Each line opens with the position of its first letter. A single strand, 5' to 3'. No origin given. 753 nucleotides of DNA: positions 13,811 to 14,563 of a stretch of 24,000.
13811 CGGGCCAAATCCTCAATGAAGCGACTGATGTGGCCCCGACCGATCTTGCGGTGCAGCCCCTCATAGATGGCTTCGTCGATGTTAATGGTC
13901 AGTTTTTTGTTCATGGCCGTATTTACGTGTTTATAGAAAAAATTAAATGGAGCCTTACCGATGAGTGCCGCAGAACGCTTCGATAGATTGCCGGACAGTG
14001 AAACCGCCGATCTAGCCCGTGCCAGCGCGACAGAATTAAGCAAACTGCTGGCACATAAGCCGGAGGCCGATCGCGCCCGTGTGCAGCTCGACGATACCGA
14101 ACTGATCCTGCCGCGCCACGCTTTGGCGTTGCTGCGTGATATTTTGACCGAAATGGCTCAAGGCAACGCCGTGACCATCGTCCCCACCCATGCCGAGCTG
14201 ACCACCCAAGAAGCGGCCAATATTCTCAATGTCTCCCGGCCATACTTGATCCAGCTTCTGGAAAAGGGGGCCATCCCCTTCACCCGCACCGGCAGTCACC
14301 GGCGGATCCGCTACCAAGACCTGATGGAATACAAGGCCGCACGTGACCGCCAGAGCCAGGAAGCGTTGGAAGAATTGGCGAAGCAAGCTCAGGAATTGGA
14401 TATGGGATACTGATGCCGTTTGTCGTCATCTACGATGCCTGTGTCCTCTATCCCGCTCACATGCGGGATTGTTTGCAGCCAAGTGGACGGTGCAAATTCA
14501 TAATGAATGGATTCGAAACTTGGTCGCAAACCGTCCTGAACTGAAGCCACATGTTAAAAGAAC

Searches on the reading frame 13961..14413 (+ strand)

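Call 85: search_protein_families(library=pfam, proteins=[window:13961-14413:+], max_evalue=0.01)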
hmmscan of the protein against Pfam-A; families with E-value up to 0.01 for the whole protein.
window:13961-14413:+ (150 aa): 2 families
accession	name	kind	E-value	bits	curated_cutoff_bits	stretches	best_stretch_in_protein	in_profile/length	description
PF12728.13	HTH_17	-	1.4e-12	48.1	27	1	80-128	2-50/51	Helix-turn-helix domain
PF09107.17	SelB-wing_3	-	0.0012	18.8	23.2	1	77-101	6-30/47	Elongation factor SelB, winged helix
